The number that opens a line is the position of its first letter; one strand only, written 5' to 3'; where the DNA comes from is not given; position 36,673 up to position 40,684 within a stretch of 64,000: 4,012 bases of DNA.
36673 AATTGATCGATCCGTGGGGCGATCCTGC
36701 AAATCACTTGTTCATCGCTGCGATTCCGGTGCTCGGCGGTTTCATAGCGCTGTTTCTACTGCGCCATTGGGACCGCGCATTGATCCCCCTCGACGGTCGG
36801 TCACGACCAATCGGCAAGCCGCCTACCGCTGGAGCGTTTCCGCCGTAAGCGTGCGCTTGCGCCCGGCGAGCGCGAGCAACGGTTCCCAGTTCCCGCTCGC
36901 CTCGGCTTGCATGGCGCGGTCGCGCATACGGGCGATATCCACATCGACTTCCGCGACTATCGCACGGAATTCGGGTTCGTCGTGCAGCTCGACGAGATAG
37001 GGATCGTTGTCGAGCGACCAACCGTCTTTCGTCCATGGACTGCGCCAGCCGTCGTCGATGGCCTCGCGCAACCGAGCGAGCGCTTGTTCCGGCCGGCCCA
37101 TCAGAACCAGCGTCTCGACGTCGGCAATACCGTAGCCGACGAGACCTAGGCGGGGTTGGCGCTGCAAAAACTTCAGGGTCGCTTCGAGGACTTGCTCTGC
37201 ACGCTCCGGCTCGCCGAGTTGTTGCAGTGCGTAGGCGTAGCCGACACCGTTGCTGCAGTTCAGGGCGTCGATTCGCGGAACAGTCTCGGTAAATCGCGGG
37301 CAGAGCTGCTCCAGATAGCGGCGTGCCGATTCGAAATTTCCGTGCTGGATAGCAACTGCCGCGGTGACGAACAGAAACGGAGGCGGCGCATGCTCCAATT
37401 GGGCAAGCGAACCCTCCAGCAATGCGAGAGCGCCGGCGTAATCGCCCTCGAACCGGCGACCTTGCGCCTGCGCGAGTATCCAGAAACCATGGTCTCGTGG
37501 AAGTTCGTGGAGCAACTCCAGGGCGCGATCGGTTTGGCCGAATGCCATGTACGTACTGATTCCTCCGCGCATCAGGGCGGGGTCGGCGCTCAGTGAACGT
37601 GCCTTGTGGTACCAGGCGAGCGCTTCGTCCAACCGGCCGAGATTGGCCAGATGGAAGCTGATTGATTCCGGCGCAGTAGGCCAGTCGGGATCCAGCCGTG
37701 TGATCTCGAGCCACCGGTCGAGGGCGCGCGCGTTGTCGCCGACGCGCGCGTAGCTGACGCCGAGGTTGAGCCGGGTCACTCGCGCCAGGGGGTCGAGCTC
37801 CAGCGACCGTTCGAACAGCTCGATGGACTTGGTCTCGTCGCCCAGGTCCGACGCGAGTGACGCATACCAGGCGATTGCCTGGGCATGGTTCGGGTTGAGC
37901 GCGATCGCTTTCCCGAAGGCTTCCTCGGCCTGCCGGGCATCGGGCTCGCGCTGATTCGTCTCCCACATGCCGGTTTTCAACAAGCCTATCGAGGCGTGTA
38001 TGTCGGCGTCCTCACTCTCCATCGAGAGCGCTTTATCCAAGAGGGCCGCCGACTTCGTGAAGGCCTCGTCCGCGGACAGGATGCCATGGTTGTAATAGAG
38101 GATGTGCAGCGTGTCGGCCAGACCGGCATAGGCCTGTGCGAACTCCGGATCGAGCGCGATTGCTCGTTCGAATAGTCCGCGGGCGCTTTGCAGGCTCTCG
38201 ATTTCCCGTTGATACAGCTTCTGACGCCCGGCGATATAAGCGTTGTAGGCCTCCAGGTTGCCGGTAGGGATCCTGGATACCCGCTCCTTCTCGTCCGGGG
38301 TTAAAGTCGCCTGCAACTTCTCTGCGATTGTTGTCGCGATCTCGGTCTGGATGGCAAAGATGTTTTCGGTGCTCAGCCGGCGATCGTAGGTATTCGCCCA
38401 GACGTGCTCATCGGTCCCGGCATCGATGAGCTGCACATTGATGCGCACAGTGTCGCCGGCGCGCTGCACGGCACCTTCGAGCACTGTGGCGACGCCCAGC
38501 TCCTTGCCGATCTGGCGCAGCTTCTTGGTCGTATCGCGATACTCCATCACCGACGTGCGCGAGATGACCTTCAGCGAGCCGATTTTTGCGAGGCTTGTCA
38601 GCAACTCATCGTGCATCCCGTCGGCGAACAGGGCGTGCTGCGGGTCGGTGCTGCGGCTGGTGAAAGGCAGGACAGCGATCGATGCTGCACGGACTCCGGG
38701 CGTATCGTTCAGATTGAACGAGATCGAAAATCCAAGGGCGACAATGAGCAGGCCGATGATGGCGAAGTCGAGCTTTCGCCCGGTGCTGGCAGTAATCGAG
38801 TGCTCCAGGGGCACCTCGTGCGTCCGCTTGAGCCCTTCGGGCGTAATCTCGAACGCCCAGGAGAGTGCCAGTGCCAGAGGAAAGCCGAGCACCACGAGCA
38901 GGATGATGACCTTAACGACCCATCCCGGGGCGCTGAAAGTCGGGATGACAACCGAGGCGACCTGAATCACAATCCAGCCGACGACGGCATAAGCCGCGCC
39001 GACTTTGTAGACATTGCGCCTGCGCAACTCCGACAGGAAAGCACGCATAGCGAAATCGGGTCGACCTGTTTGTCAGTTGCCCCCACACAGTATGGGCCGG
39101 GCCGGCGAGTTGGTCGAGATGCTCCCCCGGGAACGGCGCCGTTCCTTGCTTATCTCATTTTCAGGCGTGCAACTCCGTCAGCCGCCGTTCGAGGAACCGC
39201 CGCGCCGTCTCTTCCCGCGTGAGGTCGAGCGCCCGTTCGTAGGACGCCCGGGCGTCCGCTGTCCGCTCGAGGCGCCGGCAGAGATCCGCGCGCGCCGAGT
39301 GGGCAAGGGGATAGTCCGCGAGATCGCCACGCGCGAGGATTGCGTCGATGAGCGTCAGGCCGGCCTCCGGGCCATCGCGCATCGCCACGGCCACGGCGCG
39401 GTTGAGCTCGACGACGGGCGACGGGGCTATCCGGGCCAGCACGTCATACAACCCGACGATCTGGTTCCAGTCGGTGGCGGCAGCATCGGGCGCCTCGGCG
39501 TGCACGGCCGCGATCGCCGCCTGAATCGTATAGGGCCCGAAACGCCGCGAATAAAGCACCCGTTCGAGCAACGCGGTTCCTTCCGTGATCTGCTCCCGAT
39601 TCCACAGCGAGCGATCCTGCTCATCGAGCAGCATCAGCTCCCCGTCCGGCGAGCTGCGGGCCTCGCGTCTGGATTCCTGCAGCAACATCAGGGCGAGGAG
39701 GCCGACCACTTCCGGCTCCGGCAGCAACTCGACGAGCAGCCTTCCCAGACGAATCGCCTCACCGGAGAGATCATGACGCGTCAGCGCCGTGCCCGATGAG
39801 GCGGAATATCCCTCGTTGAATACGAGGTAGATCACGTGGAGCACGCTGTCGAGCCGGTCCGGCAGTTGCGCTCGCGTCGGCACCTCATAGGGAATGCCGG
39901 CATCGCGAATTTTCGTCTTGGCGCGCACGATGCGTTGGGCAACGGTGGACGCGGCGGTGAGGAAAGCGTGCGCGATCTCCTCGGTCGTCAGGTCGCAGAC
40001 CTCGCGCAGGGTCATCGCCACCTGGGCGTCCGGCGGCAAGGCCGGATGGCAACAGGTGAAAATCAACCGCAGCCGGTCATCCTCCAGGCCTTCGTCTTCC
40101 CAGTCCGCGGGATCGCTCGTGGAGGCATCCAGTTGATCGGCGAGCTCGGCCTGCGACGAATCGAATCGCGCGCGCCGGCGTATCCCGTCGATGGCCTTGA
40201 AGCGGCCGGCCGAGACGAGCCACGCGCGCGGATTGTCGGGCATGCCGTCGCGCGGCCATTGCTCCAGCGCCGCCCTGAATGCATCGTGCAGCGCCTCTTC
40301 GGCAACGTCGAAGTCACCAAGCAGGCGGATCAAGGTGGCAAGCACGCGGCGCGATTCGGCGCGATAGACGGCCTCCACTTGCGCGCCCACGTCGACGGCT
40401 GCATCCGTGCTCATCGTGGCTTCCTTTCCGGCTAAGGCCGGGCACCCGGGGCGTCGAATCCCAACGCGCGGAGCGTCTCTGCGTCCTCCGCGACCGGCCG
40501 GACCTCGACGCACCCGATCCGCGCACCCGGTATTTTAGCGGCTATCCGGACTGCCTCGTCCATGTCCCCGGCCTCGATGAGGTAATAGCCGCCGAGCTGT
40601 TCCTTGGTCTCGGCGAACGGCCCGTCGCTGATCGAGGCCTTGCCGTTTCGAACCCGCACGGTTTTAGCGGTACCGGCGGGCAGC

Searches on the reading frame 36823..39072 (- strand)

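Call 62: search_protein_families(library=pfam, proteins=[window:36823-39072:-], max_evalue=0.0001)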
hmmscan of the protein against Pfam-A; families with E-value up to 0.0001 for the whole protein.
window:36823-39072:- (749 aa): 15 families
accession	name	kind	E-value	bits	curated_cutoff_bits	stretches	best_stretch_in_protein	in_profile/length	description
PF14559.12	TPR_19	-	7.5e-22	77.9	25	0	378-433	6-62/68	Tetratricopeptide repeat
PF07719.23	TPR_2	-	2.1e-17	62.2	27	0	475-494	11-30/34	Tetratricopeptide repeat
PF13428.12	TPR_14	-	3.4e-17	61.7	23.5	0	612-635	7-30/44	Tetratricopeptide repeat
PF13431.12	TPR_17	-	2.4e-13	49.7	24.4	0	300-324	1-25/34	Tetratricopeptide repeat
PF13414.12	TPR_11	-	6.4e-13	48.6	26.8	0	301-323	17-39/42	TPR repeat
PF00515.34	TPR_1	-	1e-12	47.8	27.8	0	381-396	19-34/34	Tetratricopeptide repeat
PF13432.12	TPR_16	-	1.3e-12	48.3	32.7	0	378-428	12-62/65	Tetratricopeptide repeat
PF13181.12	TPR_8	-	1.1e-10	41.2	25.7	0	397-428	1-32/34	Tetratricopeptide repeat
PF07721.20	TPR_4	-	5.7e-07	30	27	0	611-631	6-26/26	Tetratricopeptide repeat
PF13424.12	TPR_12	-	6.7e-07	29.9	30.1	0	400-452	4-66/77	Tetratricopeptide repeat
PF20308.4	TPR-S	-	9.4e-07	29.8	27.6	0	295-402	3-98/102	Tetratricopeptide Repeats-Sensor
PF23914.1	TPR_CcmH_CycH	-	1.5e-06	28.5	42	0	378-460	65-150/158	Cytochrome c-type biogenesis protein H TPR domain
PF13174.12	TPR_6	-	1.7e-05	25.6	26.3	0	507-527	9-29/33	Tetratricopeptide repeat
PF13176.12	TPR_7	-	1.9e-05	24.8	27.9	0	614-633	7-28/36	Tetratricopeptide repeat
PF13374.12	TPR_10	-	2.8e-05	24.4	27.5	0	475-493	12-30/42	Tetratricopeptide repeat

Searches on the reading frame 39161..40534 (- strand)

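Call 62: search_protein_families(library=pfam, proteins=[window:39161-40534:-], max_evalue=0.0001)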
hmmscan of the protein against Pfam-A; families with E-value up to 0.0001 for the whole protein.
window:39161-40534:- (457 aa): 5 families
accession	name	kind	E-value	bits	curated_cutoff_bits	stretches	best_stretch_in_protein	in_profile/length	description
PF20239.3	DUF6596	-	2.3e-37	127.8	27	1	227-326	1-101/102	Family of unknown function (DUF6596)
PF08281.18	Sigma70_r4_2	-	6.5e-11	42.1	25.7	1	158-209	3-54/54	Sigma-70, region 4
PF04542.20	Sigma70_r2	-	2.4e-08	34.1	24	1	57-123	2-70/71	Sigma-70 region 2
PF04545.22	Sigma70_r4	-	4.8e-05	23.2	24.1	0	166-210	5-49/50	Sigma-70, region 4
PF07719.23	TPR_2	-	6.5e-05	23.2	27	0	410-439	2-31/34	Tetratricopeptide repeat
